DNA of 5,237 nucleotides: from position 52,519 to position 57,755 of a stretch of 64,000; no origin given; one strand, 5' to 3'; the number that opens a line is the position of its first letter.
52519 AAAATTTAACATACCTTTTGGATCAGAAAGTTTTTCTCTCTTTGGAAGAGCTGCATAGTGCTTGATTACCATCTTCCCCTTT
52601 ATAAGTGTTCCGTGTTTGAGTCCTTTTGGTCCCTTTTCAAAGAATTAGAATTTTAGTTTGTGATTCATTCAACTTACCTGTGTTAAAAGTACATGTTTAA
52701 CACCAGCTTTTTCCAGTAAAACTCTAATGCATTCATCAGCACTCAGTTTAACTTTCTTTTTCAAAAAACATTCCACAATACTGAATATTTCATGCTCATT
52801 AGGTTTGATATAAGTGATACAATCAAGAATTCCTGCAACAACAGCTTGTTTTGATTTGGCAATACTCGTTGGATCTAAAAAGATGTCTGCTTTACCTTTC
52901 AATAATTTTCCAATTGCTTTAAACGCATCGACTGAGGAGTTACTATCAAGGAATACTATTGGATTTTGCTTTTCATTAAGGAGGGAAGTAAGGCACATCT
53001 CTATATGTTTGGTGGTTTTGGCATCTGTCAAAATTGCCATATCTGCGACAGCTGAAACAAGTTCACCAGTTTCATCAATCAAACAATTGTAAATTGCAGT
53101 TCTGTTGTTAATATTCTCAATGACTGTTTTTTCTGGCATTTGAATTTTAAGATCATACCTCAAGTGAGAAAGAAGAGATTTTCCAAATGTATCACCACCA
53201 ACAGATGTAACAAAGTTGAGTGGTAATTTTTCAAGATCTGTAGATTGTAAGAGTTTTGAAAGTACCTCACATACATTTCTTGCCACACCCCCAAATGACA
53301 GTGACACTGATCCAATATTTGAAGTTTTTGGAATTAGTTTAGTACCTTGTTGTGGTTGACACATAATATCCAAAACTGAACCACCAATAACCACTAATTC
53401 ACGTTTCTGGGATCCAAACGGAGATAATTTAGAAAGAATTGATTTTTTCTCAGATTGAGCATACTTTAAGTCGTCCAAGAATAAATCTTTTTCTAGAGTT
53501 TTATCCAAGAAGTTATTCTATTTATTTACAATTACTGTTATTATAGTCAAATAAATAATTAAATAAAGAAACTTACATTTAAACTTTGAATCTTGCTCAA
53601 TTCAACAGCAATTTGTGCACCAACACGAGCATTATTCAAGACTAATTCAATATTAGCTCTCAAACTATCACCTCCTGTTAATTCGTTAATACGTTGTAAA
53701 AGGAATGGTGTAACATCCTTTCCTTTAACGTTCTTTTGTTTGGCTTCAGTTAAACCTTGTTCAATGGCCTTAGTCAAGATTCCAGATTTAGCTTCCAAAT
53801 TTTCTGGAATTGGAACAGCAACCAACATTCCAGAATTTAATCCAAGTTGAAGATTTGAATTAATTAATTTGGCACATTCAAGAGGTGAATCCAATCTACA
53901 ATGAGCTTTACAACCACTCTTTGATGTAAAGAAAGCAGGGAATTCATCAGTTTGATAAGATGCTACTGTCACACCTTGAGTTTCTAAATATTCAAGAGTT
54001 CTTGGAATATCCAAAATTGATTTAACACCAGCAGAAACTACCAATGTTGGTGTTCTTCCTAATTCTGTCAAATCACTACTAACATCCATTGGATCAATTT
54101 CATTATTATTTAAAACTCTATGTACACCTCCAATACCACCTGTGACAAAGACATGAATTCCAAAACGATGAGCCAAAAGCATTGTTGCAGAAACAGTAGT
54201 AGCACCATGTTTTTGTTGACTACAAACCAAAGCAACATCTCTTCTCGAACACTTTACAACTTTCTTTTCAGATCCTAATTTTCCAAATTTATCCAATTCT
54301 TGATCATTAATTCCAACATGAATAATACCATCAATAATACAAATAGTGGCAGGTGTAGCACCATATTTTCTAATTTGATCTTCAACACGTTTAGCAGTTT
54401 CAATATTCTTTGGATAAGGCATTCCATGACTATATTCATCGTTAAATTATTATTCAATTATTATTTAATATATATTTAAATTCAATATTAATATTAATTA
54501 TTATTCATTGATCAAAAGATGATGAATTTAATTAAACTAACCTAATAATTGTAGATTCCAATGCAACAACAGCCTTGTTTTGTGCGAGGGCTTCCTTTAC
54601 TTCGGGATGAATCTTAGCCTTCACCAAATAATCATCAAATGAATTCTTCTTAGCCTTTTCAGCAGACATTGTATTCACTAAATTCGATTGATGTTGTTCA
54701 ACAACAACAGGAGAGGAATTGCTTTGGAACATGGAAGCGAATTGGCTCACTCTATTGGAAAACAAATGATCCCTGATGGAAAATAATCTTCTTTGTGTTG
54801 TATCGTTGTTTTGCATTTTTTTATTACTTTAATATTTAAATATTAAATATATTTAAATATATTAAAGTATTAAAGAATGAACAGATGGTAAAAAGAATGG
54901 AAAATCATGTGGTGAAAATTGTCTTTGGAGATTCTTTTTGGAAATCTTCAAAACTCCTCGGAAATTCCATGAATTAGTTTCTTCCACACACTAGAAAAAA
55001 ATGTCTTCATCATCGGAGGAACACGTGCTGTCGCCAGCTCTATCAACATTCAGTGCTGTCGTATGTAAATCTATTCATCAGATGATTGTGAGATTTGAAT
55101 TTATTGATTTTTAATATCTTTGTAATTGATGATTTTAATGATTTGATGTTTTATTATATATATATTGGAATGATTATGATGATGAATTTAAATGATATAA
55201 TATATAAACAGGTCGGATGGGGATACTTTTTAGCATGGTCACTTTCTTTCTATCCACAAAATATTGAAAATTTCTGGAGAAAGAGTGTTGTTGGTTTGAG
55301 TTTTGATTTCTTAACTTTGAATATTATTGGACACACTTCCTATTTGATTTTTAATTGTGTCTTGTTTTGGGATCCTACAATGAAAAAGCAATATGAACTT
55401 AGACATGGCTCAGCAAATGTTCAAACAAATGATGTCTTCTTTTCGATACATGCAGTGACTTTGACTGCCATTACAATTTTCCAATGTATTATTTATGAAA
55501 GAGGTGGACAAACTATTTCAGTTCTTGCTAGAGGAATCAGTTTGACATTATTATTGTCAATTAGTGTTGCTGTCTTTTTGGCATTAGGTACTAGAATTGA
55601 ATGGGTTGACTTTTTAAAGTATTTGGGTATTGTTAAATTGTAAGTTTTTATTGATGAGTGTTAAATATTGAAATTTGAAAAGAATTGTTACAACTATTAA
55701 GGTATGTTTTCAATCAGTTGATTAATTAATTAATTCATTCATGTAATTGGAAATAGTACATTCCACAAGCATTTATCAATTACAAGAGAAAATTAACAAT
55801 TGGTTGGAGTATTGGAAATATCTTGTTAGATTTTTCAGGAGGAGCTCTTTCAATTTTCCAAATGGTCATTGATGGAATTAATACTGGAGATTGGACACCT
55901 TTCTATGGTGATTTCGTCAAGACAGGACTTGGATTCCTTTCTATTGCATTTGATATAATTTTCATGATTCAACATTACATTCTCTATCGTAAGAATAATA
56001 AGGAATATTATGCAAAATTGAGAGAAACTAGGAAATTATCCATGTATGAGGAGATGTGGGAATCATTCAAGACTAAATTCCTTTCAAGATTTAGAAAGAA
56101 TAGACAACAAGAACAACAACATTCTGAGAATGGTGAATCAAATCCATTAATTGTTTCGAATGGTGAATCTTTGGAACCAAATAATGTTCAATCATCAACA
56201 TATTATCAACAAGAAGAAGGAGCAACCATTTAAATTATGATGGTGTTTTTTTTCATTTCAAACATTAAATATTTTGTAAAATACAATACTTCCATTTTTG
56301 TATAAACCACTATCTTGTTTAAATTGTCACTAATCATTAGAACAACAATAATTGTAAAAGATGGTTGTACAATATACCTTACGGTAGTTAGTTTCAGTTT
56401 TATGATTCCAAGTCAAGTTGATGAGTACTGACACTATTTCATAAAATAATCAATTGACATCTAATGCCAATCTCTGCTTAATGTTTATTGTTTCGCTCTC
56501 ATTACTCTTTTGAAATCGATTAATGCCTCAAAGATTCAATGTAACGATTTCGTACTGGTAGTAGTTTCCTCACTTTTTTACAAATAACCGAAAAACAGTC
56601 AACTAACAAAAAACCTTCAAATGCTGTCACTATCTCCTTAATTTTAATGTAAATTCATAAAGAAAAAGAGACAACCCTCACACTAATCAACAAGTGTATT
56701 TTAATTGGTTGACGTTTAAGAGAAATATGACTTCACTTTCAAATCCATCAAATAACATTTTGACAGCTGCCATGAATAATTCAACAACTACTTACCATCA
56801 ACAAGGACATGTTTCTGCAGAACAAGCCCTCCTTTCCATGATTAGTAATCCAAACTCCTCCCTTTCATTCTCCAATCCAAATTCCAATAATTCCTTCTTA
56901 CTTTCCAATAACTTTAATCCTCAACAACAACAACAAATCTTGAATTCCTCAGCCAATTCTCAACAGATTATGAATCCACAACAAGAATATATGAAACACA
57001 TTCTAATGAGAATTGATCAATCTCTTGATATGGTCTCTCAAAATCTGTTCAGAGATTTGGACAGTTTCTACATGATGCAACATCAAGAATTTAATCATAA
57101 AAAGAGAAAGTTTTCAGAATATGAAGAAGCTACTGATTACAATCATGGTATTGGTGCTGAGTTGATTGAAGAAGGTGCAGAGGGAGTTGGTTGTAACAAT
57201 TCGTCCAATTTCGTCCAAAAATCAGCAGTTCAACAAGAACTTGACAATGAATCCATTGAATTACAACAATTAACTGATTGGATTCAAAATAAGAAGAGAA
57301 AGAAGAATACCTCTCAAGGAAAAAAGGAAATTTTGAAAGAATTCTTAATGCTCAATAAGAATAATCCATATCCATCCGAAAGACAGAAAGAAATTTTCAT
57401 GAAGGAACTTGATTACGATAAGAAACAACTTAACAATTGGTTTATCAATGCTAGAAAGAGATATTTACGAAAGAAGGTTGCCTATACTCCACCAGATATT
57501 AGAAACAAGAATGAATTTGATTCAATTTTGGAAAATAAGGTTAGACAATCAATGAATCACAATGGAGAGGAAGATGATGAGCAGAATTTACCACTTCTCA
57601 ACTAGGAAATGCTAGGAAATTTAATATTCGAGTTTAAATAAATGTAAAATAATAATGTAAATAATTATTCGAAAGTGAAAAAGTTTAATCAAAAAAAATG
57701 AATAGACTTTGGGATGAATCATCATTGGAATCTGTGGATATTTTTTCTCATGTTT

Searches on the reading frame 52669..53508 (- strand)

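Call 36: search_protein_families(library=pfam, proteins=[window:52669-53508:-], max_evalue=0.001)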
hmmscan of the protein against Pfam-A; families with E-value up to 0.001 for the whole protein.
window:52669-53508:- (279 aa): 1 family
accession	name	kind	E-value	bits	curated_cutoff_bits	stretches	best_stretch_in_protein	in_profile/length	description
PF00294.29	PfkB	-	1.6e-14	54.4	25.8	1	39-277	5-227/302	pfkB family carbohydrate kinase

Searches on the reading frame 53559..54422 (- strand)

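Call 36: search_protein_families(library=pfam, proteins=[window:53559-54422:-], max_evalue=0.001)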
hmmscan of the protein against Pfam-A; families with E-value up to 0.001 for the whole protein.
window:53559-54422:- (287 aa): 1 family
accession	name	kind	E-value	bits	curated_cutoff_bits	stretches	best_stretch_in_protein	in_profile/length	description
PF04227.17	Indigoidine_A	-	9.2e-115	383.4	25.2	1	1-274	24-291/291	Indigoidine synthase A like protein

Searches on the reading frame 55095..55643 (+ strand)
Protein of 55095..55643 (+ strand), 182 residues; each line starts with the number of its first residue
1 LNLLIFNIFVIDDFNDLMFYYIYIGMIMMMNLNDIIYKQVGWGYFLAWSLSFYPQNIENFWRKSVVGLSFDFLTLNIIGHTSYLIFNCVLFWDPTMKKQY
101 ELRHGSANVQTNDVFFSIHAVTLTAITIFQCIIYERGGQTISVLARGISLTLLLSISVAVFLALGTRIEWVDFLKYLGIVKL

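Call 36: search_protein_families(library=pfam, proteins=[window:55095-55643:+], max_evalue=0.001)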
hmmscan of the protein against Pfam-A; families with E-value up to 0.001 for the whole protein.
window:55095-55643:+ (182 aa): 1 family
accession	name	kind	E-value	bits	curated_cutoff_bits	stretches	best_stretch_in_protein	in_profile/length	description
PF04193.19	PQ-loop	-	1.3e-16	60.5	22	1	40-95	5-60/61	PQ loop repeat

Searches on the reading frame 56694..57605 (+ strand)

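Call 36: search_protein_families(library=pfam, proteins=[window:56694-57605:+], max_evalue=0.001)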
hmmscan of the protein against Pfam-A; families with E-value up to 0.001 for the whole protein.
window:56694-57605:+ (303 aa): 2 families
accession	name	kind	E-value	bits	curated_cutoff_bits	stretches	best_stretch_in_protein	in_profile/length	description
PF05920.17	Homeobox_KN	-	2.2e-13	50.3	24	1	221-256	5-40/40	Homeobox KN domain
PF00046.35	Homeodomain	-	0.00021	21.5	22.9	1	200-256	2-54/57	Homeodomain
